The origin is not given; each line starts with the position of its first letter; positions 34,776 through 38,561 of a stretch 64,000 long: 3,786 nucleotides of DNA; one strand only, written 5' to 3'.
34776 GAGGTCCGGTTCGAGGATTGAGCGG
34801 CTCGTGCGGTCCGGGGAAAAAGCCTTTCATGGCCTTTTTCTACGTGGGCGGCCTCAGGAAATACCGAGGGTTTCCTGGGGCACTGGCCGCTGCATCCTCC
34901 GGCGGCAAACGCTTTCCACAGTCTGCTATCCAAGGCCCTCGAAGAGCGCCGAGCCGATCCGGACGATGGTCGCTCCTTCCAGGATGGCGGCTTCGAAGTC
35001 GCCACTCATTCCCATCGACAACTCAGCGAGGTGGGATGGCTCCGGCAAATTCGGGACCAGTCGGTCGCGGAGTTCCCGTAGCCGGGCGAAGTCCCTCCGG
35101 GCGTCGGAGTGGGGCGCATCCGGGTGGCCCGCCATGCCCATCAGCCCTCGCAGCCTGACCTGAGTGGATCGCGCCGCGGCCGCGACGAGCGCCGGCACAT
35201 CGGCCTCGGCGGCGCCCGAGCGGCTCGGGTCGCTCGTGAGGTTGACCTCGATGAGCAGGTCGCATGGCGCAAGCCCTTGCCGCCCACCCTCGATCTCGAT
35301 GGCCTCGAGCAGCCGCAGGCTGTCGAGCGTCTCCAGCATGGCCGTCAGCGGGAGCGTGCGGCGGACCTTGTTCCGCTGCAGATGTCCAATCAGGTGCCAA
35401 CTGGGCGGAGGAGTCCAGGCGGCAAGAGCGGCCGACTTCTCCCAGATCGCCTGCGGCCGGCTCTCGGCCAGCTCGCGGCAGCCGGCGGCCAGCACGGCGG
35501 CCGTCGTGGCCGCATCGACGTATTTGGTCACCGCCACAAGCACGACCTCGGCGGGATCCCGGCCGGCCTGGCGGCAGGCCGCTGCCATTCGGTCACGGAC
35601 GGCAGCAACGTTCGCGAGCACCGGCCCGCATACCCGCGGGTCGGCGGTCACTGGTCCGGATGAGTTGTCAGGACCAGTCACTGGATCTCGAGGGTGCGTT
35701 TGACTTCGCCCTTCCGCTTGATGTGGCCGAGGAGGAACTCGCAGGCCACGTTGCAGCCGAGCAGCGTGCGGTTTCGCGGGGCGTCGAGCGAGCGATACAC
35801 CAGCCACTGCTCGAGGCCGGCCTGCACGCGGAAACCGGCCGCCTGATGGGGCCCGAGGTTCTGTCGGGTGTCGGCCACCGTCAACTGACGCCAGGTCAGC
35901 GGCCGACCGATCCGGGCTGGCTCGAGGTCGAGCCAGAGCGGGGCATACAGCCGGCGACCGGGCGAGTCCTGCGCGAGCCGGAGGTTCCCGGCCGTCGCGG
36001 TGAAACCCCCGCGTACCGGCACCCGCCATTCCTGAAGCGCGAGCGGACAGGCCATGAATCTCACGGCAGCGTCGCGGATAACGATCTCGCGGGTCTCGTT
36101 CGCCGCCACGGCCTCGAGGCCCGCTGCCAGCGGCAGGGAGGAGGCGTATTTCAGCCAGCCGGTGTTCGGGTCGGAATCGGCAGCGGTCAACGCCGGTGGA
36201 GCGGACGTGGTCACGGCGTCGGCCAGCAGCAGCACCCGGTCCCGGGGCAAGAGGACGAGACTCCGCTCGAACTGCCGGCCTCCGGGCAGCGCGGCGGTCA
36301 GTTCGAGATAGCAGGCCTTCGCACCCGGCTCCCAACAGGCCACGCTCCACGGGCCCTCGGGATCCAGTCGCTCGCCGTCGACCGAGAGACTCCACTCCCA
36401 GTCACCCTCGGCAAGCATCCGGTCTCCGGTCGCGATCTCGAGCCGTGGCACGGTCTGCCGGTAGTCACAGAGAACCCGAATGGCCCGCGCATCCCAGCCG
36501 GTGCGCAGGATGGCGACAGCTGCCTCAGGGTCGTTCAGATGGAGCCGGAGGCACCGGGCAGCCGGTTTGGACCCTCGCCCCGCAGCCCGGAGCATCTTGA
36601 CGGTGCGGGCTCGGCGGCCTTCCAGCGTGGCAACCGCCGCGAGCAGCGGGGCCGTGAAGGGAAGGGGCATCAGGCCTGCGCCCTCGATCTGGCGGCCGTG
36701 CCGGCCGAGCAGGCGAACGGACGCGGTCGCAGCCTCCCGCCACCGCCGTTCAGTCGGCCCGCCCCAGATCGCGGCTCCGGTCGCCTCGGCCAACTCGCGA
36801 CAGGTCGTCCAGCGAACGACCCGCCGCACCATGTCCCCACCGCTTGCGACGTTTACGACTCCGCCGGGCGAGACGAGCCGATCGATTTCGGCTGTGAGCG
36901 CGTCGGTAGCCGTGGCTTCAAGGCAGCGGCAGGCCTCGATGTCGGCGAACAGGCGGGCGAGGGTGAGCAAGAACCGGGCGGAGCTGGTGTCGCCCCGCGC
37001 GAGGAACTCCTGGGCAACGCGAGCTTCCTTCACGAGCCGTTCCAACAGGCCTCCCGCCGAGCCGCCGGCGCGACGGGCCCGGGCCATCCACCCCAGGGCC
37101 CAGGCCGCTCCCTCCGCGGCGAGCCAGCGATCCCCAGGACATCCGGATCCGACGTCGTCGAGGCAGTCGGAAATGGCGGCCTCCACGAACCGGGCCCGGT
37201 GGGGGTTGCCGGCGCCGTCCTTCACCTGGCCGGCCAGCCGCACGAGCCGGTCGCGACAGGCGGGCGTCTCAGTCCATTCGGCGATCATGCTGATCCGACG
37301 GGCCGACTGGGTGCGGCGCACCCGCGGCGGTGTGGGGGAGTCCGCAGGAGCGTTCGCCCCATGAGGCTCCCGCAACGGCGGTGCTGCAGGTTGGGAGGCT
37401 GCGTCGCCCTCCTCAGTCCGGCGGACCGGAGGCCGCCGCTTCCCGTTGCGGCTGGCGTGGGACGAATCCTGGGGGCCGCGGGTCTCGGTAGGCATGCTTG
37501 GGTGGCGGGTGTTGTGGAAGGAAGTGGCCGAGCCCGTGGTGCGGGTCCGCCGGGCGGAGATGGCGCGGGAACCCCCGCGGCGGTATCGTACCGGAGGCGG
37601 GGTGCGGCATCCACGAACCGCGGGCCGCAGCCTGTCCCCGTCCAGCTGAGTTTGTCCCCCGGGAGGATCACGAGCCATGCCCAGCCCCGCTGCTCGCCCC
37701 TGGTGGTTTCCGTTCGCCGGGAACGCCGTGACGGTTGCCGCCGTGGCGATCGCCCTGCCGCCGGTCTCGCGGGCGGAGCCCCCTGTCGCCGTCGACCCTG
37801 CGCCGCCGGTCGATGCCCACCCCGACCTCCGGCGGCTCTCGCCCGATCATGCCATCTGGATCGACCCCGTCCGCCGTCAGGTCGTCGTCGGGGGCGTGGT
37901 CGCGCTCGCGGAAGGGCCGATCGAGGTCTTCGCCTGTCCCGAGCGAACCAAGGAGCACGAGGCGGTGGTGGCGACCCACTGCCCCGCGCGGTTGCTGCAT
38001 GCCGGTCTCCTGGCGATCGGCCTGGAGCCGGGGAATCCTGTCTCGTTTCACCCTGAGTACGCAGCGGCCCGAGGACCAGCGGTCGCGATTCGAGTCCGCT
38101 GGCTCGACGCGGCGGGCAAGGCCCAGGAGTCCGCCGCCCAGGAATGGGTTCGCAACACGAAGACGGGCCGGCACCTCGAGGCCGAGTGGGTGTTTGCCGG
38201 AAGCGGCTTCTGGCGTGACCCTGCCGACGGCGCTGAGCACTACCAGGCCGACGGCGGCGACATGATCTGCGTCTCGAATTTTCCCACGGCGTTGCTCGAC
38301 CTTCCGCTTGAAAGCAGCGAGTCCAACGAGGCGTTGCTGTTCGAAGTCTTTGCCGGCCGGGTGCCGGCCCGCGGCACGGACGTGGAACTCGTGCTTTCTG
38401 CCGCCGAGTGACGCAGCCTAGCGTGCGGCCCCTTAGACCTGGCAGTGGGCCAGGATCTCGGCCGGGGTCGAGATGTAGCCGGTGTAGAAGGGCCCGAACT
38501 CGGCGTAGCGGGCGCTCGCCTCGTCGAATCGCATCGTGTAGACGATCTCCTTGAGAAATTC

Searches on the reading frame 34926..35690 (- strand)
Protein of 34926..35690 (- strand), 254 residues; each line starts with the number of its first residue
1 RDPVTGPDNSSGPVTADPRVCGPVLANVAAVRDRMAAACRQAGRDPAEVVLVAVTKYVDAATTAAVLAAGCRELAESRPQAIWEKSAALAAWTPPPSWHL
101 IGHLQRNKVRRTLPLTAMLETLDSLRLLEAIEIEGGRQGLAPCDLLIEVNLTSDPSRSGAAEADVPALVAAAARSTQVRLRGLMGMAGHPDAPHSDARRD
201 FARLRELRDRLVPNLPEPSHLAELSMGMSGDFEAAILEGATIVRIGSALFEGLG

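Call 31: search_protein_families(library=pfam, proteins=[window:34926-35690:-], max_evalue=0.001)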
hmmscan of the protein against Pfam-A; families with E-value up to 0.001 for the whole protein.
window:34926-35690:- (254 aa): 1 family
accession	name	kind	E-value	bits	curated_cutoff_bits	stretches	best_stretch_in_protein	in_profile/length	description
PF01168.26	Ala_racemase_N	-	4.4e-15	56.4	24.1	1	28-250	3-216/220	Alanine racemase, N-terminal domain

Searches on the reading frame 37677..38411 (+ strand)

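Call 3: search_protein_families(library=pfam, proteins=[window:37677-38411:+], max_evalue=0.1)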
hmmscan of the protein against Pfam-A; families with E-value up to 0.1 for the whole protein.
window:37677-38411:+ (244 aa): 0 families

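Call 4: search_protein_families(library=ncbifam, proteins=[window:37677-38411:+], max_evalue=0.1)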
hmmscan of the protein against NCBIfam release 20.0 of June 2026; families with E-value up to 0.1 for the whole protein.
window:37677-38411:+ (244 aa): 1 family
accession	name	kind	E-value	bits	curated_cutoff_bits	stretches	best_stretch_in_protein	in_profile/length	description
NF040466.1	ydjY_domain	domain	1.5e-58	197.5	50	1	60-242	1-180/181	YdjY domain-containing protein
